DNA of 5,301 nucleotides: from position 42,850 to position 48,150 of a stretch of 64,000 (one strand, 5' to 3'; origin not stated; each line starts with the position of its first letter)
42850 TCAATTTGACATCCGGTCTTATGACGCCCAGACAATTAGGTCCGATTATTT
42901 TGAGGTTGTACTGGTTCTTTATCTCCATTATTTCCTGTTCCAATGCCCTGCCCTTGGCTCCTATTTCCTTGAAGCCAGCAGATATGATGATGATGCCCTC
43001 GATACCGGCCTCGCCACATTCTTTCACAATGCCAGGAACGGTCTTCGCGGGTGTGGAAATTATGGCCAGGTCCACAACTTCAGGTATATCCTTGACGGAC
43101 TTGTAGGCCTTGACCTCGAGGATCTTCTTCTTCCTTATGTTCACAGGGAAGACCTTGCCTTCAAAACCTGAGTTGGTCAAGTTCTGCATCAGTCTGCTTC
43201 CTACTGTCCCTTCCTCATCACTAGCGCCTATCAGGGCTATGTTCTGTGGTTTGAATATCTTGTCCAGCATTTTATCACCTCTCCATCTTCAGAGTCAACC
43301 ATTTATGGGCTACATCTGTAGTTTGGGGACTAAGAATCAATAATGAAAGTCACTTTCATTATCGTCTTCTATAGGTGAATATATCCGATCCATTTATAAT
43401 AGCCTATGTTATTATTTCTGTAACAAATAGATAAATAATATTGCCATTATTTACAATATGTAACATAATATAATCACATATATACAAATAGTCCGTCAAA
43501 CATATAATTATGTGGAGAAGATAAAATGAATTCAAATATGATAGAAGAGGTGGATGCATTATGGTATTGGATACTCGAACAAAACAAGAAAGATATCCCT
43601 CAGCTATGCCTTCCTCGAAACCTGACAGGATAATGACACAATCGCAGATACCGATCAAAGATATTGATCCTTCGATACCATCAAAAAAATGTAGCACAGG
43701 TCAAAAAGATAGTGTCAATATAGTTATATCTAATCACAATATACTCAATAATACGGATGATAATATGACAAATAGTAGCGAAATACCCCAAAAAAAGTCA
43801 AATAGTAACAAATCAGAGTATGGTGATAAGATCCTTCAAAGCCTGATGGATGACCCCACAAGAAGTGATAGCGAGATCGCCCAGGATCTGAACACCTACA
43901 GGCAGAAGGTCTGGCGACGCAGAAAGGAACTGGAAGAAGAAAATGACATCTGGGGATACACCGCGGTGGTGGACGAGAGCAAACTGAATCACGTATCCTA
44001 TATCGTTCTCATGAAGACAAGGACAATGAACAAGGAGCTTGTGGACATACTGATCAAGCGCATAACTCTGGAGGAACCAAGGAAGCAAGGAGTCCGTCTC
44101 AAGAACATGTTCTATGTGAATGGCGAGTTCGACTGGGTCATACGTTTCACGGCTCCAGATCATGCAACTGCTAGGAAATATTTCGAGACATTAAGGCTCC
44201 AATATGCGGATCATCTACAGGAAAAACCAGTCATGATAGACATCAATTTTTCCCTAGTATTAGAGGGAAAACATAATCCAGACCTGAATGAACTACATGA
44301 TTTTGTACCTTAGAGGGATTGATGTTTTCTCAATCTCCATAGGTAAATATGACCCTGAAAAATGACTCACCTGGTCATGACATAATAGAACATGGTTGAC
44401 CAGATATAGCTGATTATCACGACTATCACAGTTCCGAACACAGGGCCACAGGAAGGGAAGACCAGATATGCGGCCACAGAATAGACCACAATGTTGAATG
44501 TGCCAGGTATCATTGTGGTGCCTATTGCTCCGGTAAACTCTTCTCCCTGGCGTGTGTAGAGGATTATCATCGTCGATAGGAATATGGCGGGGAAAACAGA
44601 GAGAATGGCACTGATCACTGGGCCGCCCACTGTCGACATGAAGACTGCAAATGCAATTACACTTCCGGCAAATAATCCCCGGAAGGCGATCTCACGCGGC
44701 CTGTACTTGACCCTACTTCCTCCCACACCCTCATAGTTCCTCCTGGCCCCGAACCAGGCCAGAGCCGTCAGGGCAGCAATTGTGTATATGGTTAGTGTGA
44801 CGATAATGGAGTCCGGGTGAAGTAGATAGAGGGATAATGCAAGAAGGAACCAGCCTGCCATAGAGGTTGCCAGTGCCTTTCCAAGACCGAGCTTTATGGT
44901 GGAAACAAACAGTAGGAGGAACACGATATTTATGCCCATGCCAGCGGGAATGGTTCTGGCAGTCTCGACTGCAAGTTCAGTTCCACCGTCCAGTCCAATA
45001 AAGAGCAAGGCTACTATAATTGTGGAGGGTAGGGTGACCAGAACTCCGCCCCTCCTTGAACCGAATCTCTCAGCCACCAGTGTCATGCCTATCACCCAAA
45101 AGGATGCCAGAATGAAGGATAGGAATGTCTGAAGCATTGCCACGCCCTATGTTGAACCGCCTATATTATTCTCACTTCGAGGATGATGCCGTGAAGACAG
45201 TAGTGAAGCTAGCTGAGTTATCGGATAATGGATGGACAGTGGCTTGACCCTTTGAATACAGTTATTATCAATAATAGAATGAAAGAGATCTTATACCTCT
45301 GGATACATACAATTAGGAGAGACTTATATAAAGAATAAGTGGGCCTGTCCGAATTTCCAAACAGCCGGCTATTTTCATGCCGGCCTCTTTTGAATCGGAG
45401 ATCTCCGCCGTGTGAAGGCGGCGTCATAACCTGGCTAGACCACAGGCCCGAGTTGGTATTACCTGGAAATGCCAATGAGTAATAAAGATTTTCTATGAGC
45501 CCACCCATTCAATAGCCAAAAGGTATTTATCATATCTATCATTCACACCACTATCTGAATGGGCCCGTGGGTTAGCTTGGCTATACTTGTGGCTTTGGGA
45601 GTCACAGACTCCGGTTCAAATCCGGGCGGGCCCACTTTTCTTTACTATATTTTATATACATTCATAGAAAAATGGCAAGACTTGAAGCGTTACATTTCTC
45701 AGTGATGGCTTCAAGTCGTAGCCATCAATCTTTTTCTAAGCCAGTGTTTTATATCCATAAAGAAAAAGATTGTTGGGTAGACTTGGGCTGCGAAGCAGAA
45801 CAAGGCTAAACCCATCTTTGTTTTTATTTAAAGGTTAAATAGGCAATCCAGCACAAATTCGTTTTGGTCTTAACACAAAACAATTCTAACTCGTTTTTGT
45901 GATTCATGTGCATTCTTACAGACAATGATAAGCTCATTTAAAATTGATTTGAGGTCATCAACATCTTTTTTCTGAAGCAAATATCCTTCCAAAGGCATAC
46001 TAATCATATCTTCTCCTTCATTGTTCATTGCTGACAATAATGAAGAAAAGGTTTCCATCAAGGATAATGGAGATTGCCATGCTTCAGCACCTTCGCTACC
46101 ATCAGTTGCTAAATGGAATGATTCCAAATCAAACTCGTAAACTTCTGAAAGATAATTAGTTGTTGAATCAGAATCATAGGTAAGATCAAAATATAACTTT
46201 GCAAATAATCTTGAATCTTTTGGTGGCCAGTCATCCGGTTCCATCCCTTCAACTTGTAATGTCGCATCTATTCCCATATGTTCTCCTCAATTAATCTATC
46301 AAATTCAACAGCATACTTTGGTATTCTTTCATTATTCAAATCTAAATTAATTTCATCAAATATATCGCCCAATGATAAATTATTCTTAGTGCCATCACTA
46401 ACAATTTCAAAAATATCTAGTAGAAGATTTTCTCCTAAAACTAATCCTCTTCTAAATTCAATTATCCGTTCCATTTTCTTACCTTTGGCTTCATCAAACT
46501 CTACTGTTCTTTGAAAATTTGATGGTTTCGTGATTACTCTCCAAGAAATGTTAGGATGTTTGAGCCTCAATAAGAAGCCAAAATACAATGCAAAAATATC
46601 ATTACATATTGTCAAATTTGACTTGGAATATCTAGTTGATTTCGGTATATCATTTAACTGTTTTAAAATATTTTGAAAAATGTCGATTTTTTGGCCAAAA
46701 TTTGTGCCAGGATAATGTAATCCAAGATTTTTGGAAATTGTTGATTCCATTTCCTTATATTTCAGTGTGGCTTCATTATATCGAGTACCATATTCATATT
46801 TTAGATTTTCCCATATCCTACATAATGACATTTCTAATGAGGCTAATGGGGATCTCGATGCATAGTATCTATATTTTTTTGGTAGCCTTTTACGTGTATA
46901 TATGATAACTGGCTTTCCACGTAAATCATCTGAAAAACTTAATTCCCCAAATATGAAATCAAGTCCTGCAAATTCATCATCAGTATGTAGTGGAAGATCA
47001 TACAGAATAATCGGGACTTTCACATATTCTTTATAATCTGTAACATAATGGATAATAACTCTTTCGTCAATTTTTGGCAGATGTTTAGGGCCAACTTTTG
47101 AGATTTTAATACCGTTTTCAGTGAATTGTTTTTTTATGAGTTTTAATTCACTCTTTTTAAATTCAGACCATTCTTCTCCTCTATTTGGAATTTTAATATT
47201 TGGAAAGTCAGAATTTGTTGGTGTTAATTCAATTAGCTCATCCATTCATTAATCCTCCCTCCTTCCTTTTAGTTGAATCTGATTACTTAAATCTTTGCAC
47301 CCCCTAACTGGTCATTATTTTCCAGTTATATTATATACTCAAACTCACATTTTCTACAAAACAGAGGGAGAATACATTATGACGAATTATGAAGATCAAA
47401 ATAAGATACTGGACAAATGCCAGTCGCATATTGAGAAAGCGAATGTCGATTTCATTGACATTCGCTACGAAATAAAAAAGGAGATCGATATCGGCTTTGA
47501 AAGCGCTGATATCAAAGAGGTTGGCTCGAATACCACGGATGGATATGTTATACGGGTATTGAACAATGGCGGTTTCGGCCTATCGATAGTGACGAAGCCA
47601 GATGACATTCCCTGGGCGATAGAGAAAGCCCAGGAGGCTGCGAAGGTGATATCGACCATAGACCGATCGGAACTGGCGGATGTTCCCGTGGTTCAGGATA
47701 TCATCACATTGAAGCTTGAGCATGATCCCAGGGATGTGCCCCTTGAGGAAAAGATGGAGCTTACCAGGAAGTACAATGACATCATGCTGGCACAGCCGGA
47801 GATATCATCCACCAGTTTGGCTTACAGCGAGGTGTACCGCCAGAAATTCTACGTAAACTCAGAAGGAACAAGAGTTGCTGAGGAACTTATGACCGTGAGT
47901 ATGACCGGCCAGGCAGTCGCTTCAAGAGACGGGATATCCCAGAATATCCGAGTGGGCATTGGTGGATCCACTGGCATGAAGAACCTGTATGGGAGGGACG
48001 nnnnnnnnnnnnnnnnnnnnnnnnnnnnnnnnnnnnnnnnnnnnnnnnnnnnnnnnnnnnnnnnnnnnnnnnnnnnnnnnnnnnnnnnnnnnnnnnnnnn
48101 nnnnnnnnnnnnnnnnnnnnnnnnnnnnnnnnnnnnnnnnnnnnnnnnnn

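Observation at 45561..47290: Low-GC two-gene islet inserted next to tRNA-Pro: candidate horizontally acquired defence/toxin-antitoxin-like module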

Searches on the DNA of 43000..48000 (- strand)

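Call 56: search_rna_families(source=window, start=43000, end=48000, threshold=evalue, max_evalue=1)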
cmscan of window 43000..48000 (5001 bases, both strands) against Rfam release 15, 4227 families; matches with E-value up to 1: 3.
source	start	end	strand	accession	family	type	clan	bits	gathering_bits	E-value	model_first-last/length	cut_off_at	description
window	45561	45634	+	RF00005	tRNA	Gene; tRNA;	CL00001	50.6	29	5.2e-09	1-71/71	no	tRNA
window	47181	47312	+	RF01956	NEAT1_2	Gene; lncRNA;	-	22.1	60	0.2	1-116/116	no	Nuclear enriched abundant transcript 1 conserved region 2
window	45695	45770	-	RF00046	snoR30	Gene; snRNA; snoRNA; CD-box;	CL00073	20.3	60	0.83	1-96/96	no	Small nucleolar RNA R30/Z108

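Call 93: search_rna_families(sources=[L002, L003, L004, L005, L001], threshold=gathering)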
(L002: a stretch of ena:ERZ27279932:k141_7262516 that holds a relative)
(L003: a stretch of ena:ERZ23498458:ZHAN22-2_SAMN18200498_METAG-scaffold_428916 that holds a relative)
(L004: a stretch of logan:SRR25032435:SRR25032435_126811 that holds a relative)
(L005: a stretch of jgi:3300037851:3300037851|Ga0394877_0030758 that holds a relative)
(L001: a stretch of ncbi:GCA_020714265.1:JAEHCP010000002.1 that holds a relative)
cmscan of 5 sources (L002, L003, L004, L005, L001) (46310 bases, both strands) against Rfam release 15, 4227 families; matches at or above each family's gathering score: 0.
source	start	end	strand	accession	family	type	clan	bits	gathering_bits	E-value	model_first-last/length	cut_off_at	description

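Call 95: search_rna_families(source=L002, threshold=evalue, max_evalue=1)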
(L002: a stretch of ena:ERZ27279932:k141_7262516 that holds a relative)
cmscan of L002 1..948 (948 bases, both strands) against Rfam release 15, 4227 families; matches with E-value up to 1: 1.
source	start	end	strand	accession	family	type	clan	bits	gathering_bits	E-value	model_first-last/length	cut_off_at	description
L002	685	793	-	RF01877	MIAT_exon5_3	Gene; lncRNA;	-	12.5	90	0.15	267-382/382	no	Myocardial infarction associated transcript exon 5 conserved region 3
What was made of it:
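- Tried and rejected: Rfam on the spacer and flanks: only the tRNA (calls 56, 93, 95).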

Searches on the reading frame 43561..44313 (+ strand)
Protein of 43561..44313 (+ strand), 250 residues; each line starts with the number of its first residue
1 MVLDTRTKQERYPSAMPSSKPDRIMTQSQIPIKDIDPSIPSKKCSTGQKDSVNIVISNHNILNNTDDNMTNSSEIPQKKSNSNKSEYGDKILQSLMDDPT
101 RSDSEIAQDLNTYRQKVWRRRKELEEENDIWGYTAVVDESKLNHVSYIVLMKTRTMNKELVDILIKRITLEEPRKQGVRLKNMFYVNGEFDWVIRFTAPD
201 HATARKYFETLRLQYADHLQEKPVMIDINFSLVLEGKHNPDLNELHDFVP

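Call 39: search_protein_families(library=pfam, proteins=[window:43561-44313:+], max_evalue=0.001)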
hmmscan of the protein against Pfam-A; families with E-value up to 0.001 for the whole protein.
window:43561-44313:+ (250 aa): 3 families
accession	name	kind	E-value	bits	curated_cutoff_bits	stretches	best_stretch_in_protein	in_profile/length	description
PF13412.12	HTH_24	-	5.9e-06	26.2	21.9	1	90-127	7-44/48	Winged helix-turn-helix DNA-binding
PF13404.12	HTH_AsnC-type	-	2.3e-05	24.6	27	1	90-125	7-42/42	AsnC-type helix-turn-helix domain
PF08734.17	GYD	-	0.0005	20.5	31.4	0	174-207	31-64/91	GYD domain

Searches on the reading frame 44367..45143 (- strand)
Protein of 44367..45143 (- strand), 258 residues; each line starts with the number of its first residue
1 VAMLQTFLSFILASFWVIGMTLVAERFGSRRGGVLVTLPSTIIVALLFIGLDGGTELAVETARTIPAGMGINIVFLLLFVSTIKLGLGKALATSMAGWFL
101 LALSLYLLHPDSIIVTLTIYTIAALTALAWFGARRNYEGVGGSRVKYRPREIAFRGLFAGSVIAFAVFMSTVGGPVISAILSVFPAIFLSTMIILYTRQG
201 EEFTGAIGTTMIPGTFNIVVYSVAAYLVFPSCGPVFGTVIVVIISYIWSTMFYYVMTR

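Call 39: search_protein_families(library=pfam, proteins=[window:44367-45143:-], max_evalue=0.001)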
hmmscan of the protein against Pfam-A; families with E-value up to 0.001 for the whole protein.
window:44367-45143:- (258 aa): 1 family
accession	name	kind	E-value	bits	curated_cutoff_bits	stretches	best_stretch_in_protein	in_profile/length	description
PF11345.13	DUF3147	-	9.3e-09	36.1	23.6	1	7-107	2-107/111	Protein of unknown function (DUF3147)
